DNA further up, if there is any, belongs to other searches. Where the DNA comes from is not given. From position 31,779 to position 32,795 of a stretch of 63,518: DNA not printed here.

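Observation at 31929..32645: Helix-turn-helix domain fused to a GrpE-like nucleotide-exchange domain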

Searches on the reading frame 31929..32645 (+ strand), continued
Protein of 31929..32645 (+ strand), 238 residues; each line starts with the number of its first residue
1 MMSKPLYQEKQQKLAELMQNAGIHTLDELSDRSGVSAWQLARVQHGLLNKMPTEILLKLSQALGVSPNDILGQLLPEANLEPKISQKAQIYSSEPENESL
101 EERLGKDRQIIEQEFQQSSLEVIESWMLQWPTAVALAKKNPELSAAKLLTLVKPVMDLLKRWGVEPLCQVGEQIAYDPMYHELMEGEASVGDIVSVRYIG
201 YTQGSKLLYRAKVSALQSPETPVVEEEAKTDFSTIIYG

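Call 21: find_encoding_contigs(protein=window:31929-32645:+, flank=6000, max_places=8)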
Protein window:31929-32645:+ (238 aa): 15 contigs read that carry it; 8 places shown.
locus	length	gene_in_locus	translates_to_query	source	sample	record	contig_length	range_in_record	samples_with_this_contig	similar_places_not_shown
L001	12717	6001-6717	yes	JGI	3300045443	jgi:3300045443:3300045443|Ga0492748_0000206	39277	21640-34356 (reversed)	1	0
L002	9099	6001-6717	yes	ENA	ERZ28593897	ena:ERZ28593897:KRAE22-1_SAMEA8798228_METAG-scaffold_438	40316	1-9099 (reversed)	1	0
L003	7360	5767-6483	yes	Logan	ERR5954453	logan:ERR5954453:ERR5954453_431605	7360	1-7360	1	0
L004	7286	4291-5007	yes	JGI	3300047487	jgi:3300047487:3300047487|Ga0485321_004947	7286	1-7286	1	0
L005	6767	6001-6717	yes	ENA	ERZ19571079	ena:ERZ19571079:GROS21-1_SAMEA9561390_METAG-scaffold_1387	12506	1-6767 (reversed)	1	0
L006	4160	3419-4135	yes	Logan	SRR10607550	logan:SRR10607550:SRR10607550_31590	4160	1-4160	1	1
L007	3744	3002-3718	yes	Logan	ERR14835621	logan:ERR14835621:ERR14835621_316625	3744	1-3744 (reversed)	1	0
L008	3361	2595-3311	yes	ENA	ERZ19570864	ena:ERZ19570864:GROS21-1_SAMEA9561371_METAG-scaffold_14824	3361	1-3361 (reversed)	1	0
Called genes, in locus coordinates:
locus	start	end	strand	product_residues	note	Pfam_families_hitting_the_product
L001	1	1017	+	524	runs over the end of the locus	PF00999:Na_H_Exchanger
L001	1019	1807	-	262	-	PF06182:ABC2_membrane_6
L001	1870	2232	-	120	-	PF14213:DUF4325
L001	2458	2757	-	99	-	PF01381:HTH_3, PF12844:HTH_19 (weak)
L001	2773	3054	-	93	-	PF05015:HigB-like_toxin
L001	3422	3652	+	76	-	-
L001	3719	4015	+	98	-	-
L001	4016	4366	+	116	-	-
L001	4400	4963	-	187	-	PF03602:Cons_hypoth95, PF05175:MTS (weak), PF13847:Methyltransf_31 (weak)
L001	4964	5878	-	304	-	PF01545:Cation_efflux, PF16916:ZT_dimer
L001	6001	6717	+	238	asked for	PF13443:HTH_26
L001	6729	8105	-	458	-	PF01385:OrfB_IS605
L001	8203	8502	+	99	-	PF01797:Y1_Tnp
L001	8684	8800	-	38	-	-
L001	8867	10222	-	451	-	PF23357:DUF7088, PF09822:ABC_transp_aux, PF14258:DUF4350 (weak)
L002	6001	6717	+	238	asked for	PF13443:HTH_26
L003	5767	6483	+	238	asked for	PF13443:HTH_26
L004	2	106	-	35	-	?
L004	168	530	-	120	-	PF14213:DUF4325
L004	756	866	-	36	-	-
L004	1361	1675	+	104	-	-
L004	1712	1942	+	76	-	-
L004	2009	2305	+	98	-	-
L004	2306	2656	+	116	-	-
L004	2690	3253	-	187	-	PF03602:Cons_hypoth95, PF05175:MTS (weak), PF13847:Methyltransf_31 (weak)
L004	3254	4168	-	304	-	PF01545:Cation_efflux, PF16916:ZT_dimer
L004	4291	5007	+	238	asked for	PF13443:HTH_26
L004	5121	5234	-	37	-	-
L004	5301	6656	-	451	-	PF23357:DUF7088, PF09822:ABC_transp_aux, PF14258:DUF4350 (weak)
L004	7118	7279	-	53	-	-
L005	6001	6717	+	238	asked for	PF13443:HTH_26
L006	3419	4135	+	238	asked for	PF13443:HTH_26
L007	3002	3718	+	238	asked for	PF13443:HTH_26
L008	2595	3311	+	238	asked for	PF13443:HTH_26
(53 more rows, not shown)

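Call 27: find_encoding_contigs(protein=P0093, flank=6000, max_places=2)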
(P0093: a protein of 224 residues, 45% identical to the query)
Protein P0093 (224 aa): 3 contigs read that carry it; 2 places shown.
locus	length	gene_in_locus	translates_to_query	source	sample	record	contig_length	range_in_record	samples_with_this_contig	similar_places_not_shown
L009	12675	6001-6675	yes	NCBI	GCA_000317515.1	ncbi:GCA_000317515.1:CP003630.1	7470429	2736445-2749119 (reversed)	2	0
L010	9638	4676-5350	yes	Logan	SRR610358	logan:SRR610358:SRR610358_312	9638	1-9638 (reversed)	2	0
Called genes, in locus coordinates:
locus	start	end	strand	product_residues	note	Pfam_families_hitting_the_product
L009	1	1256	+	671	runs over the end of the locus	PF23163:CSD_RNase_II, PF25255:WHD_RNase_II, PF23161:HTH_RNase_II, PF00773:RNB, PF18614:RNase_II_C_S1 (faint)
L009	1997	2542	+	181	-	-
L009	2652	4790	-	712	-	PF02897:Peptidase_S9_N, PF00326:Peptidase_S9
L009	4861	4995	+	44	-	-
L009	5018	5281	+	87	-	PF02195:ParB_N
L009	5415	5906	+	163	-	PF00210:Ferritin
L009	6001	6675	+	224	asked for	PF13443:HTH_26, PF01025:GrpE (faint)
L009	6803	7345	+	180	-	PF00210:Ferritin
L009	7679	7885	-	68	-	-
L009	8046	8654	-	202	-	PF11780:DUF3318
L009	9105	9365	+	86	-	-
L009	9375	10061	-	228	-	PF08282:Hydrolase_3, PF00702:Hydrolase (weak), PF05116:S6PP, PF08282:Hydrolase_3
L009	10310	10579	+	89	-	-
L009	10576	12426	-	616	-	PF00931:NB-ARC, PF13191:AAA_16 (faint)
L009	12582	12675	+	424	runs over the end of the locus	PF26178:Rv2075c_cat, PF26146:PI-PLC_X, PF26178:Rv2075c_cat, PF00652:Ricin_B_lectin (weak)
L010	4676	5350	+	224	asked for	PF13443:HTH_26, PF01025:GrpE (faint)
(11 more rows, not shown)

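Call 28: find_encoding_contigs(protein=P0035, flank=6000, max_places=2)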
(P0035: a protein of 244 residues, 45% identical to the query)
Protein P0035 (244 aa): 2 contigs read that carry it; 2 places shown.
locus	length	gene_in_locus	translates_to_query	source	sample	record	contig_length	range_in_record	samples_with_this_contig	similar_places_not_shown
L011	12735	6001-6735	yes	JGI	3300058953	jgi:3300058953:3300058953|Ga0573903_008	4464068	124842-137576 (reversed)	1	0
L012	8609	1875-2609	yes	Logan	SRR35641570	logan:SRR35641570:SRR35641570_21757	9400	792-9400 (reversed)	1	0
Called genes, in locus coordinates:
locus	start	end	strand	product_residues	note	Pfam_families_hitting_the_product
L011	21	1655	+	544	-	PF02878:PGM_PMM_I, PF02879:PGM_PMM_II, PF02880:PGM_PMM_III, PF24947:PGM1_C_vert_fung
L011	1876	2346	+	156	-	PF13301:DUF4079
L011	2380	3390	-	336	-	PF00724:Oxidored_FMN (faint), PF01207:Dus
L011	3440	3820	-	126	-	PF13432:TPR_16 (weak), PF13414:TPR_11 (weak), PF00515:TPR_1 (weak), PF07719:TPR_2 (weak), PF13414:TPR_11, PF13432:TPR_16 (weak), PF13371:TPR_9 (weak), PF00515:TPR_1, +8 more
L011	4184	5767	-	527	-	PF00361:Proton_antipo_M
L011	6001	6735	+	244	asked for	PF13443:HTH_26 (weak)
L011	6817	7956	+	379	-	PF00155:Aminotran_1_2, PF01053:Cys_Met_Meta_PP (weak)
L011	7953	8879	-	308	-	-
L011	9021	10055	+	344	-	PF00072:Response_reg, PF00990:GGDEF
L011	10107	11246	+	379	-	PF00109:ketoacyl-synt, PF02801:Ketoacyl-synt_C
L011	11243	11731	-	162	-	-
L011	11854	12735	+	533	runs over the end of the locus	PF00082:Peptidase_S8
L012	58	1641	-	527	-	PF00361:Proton_antipo_M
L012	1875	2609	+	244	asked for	PF13443:HTH_26 (weak)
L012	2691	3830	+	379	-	PF00155:Aminotran_1_2, PF01053:Cys_Met_Meta_PP (weak)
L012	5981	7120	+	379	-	PF00109:ketoacyl-synt, PF02801:Ketoacyl-synt_C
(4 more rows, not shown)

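Call 29: find_encoding_contigs(protein=P0111, flank=6000, max_places=2)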
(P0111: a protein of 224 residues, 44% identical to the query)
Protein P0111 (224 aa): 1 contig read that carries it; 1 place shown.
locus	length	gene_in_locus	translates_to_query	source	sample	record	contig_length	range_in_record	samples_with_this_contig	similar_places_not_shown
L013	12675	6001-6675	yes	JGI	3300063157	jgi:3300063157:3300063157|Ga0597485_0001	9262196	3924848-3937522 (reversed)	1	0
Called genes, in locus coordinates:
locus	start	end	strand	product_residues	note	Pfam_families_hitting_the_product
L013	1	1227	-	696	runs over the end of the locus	PF02897:Peptidase_S9_N, PF00326:Peptidase_S9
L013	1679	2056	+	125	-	PF08846:DUF1816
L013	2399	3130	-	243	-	-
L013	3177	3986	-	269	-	PF00149:Metallophos, PF12850:Metallophos_2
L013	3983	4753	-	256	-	PF07683:CobW_C (weak)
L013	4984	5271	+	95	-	PF02195:ParB_N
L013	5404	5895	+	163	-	PF00210:Ferritin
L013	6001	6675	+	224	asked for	PF01025:GrpE (faint), PF13443:HTH_26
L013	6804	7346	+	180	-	PF00210:Ferritin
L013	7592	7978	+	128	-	PF13546:DDE_5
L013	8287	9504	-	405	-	PF17853:GGDEF_2, PF13556:HTH_30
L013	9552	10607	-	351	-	PF01075:Glyco_transf_9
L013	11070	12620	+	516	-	PF00070:Pyr_redox (faint), PF00890:FAD_binding_2 (faint), PF01266:DAO, PF01494:FAD_binding_3 (faint), PF01593:Amino_oxidase, PF07992:Pyr_redox_2 (faint), PF13450:NAD_binding_8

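Call 31: find_related_loci(query=A1, collection=genome_contigs, flank=6000)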
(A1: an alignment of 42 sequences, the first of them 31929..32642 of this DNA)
Query A1 (238 aa) in genome_contigs; peptide patterns used: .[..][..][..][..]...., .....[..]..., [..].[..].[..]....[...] (x = any residue, [..] = any of these).
599 stretches matched a pattern (row limit reached: there are more); 581 encode a relative of the query (tblastn E <= 1e-3); the best 80 are kept; 80 distinct loci.
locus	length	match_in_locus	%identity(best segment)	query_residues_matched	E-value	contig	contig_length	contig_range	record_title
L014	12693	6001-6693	47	14-235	1e-64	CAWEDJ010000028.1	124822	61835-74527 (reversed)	MAG: uncultured cyanobacterium isolate MFD03726.bin.1.203 genome assembly, contig: contig_12719, whole genome shotgun se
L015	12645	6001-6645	53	7-218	5e-63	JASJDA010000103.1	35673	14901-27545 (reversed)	MAG: Prochloraceae cyanobacterium isolate MO_167.B51 MO_167.c_1318, whole genome shotgun sequence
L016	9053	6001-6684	48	1-217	5e-63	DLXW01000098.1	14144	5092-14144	MAG TPA_asm: Cyanothece sp. UBA12306 contig_5244, whole genome shotgun sequence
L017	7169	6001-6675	53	2-221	1e-62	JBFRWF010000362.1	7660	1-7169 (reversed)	MAG: Xenococcaceae cyanobacterium isolate 08_in_wi_poop_bin.1 08InWiPooB1_c_000002316761, whole genome shotgun sequence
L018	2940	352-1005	49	7-223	1e-62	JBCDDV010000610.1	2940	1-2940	MAG: Cyanobacteria bacterium P01_G01_bin.49 k141_1189589_length_2940_cov_7.0000, whole genome shotgun sequence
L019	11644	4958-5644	45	2-230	2e-61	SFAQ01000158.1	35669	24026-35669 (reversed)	MAG: Microcystis wesenbergii Mw_QC_B_20070930_S4 S4_158, whole genome shotgun sequence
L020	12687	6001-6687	45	2-230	3e-61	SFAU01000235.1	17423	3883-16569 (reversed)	MAG: Microcystis novacekii Mn_MB_F_20050700_S1 S1_235, whole genome shotgun sequence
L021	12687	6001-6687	45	2-230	4e-61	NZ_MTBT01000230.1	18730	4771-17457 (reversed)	Microcystis sp. LSC13-02 Ga0066226_1230, whole genome shotgun sequence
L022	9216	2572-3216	52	3-214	5e-61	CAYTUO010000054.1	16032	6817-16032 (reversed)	MAG TPA_asm: uncultured Pleurocapsa sp. isolate binchicken_co274_59 genome assembly, contig: NODE_9212_length_16032_cov_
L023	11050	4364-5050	45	2-230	3e-61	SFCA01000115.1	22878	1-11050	MAG: Microcystis aeruginosa Ma_QC_C_20070703_M131 M131_115, whole genome shotgun sequence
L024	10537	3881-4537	44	2-217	2e-59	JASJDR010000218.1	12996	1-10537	MAG: Xenococcus sp. MO_188.B8 MO_188.c_5194, whole genome shotgun sequence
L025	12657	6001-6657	47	2-214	3e-59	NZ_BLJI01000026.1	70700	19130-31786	Chroococcus sp. FPU101 sequence026, whole genome shotgun sequence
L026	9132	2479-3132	44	2-216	2e-59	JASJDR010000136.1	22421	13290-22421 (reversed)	MAG: Xenococcus sp. MO_188.B8 MO_188.c_2393, whole genome shotgun sequence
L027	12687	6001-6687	45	2-230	6e-59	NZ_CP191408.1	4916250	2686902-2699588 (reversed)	Microcystis ichthyoblabe FBCC-A1114 chromosome, complete genome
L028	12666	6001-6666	50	7-217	2e-58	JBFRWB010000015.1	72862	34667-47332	MAG: Microcystaceae cyanobacterium isolate coassembly_bin.85 coaB85_c_000001320543, whole genome shotgun sequence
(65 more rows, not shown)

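Call 46: list_cluster_members(proteins=[P0081, P0117, P0060, P0071, P0055, P0059, P0076, P0091, P0086, P0049])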
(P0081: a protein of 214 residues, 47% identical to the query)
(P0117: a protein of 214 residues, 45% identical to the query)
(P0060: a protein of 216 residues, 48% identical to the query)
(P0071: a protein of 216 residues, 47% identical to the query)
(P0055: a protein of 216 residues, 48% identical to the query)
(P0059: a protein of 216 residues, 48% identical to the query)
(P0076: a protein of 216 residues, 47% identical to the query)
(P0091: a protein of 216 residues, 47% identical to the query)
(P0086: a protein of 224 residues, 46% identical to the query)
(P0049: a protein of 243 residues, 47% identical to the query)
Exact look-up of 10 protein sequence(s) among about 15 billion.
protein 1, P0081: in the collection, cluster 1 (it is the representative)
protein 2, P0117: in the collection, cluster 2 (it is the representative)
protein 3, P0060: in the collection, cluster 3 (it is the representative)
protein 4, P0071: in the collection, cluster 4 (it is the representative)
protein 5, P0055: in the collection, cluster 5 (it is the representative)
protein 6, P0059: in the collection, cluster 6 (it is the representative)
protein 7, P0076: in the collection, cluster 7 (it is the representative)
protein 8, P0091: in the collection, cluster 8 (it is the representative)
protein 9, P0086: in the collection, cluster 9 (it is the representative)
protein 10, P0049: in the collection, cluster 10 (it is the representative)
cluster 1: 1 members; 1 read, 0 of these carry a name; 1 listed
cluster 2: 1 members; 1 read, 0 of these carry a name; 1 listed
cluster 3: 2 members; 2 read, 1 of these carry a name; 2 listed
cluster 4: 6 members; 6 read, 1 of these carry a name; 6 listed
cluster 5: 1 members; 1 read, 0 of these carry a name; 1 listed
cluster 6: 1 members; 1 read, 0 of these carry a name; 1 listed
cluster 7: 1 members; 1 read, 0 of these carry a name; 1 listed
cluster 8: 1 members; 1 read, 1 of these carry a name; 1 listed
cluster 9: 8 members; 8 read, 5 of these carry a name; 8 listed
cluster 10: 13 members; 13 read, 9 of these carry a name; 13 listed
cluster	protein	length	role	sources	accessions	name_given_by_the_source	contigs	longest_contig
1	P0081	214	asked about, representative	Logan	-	-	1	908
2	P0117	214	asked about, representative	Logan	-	-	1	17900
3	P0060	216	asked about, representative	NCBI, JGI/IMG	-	transcriptional regulator with XRE-family HTH domain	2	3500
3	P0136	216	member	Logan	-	-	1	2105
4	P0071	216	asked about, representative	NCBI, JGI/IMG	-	transcriptional regulator with XRE-family HTH domain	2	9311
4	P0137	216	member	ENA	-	-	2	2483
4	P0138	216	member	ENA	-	-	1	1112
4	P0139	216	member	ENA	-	-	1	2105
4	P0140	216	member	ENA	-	-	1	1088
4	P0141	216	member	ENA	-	-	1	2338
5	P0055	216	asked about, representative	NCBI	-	-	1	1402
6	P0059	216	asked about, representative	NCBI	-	-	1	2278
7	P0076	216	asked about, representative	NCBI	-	-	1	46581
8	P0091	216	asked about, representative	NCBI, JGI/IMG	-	molecular chaperone GrpE (heat shock protein)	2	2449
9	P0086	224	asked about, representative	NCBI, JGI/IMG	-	DNA-binding Xre family transcriptional regulator/molecular chaperone GrpE (heat shock ...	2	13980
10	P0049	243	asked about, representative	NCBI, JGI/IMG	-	DNA-binding Xre family transcriptional regulator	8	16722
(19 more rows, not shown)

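Call 53: find_encoding_contigs(protein=P0076, flank=6000, max_places=2)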
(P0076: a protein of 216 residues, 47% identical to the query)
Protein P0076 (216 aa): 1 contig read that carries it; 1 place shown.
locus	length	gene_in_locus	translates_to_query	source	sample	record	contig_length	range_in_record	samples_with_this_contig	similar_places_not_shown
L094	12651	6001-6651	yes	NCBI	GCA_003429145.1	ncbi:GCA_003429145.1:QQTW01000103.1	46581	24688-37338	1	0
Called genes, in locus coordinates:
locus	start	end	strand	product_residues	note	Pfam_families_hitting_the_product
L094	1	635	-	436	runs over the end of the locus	PF01523:PmbA_TldD_1st (faint), PF19289:PmbA_TldD_3rd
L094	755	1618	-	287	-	PF06485:Tab2-like_N, PF20429:Tab2-like_C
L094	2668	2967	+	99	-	PF00111:Fer2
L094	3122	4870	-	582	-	PF08486:SpoIID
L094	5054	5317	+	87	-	PF02195:ParB_N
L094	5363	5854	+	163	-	PF00210:Ferritin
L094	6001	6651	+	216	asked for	PF13443:HTH_26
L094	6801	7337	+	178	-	PF00210:Ferritin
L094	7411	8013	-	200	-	PF07963:N_methyl (weak)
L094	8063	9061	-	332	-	-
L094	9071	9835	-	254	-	PF07963:N_methyl (faint)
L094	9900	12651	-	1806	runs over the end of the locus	-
